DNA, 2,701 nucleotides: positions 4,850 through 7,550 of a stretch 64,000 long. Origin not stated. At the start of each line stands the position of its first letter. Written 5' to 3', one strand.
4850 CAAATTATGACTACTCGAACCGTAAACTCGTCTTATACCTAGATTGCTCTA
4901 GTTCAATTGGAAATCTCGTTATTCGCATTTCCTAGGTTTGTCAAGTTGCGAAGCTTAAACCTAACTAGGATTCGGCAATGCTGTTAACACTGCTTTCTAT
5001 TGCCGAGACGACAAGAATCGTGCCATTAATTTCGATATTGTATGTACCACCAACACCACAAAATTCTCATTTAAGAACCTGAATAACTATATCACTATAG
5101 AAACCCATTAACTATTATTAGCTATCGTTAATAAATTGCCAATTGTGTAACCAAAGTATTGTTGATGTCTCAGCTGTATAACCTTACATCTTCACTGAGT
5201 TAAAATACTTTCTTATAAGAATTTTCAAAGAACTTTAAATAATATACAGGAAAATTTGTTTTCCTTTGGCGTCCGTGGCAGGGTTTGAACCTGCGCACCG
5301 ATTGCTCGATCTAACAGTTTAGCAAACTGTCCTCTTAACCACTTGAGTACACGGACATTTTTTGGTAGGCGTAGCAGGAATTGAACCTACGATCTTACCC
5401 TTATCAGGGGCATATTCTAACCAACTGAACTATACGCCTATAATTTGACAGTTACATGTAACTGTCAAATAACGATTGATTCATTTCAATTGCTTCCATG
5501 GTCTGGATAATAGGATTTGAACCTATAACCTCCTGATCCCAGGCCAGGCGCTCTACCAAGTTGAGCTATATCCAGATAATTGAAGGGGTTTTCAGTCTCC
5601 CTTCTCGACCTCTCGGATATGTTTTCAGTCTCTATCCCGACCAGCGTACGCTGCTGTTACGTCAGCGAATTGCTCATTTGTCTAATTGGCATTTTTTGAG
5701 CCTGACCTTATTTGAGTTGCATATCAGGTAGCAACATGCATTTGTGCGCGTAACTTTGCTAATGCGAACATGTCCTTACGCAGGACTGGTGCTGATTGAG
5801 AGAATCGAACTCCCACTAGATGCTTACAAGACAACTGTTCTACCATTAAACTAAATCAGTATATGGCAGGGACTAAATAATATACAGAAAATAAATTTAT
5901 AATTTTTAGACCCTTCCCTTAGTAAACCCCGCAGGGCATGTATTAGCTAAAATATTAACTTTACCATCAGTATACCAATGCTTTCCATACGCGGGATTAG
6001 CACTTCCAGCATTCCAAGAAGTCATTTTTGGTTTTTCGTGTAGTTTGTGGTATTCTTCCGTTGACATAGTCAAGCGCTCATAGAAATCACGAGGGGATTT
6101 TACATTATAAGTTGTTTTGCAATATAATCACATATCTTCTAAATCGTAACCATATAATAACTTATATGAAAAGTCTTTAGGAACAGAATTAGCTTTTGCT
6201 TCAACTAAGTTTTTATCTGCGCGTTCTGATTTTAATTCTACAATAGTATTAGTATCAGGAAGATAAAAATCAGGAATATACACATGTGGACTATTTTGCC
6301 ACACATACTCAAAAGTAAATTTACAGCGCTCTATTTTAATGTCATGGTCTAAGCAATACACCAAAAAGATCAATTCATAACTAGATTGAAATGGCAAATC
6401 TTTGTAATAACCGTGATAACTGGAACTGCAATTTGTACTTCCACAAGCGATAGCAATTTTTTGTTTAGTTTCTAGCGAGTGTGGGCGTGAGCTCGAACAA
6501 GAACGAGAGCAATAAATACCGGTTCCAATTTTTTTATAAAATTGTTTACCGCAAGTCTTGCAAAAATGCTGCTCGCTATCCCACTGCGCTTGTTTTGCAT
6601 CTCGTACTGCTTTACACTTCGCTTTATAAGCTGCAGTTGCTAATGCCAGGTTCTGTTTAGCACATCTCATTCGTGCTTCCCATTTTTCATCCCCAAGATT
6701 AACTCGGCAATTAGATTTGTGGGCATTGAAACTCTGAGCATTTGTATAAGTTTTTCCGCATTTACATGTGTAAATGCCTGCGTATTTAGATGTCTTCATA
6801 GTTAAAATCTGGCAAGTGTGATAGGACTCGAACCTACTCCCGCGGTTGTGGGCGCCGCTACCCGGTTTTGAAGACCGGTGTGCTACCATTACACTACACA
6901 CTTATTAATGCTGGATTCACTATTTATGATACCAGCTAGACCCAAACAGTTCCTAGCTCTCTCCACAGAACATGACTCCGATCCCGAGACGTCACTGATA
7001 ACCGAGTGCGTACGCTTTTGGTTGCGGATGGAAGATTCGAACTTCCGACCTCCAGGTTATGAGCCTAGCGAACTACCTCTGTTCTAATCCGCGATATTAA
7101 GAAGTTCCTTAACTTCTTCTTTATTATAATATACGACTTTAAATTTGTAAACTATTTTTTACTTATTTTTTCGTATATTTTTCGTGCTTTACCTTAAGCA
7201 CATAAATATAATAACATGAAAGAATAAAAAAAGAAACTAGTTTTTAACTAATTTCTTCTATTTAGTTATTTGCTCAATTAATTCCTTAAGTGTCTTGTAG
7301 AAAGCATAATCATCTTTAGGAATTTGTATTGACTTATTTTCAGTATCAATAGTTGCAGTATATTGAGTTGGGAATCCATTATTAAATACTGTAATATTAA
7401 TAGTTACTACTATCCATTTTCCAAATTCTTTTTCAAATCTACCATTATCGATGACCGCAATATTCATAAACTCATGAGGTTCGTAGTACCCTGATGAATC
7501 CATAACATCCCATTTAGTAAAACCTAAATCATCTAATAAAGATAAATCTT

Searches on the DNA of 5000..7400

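Call 38: search_rna_families(source=window, start=5000, end=7400, threshold=gathering, show_alignments=0)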
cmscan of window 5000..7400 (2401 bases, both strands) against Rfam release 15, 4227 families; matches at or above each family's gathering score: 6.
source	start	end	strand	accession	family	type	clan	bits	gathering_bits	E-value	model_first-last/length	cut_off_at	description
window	5366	5439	-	RF00005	tRNA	Gene; tRNA;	CL00001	68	29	4.1e-14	1-71/71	no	tRNA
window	5502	5575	-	RF00005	tRNA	Gene; tRNA;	CL00001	65.3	29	2.3e-13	1-71/71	no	tRNA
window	7022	7093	-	RF00005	tRNA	Gene; tRNA;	CL00001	61.9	29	2e-12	1-71/71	no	tRNA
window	5790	5860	-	RF00005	tRNA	Gene; tRNA;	CL00001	60.3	29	5.5e-12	1-71/71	no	tRNA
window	6813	6903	-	RF00005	tRNA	Gene; tRNA;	CL00001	59.4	29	9.4e-12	1-71/71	no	tRNA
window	5270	5356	-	RF00005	tRNA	Gene; tRNA;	CL00001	58.9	29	1.3e-11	1-71/71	no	tRNA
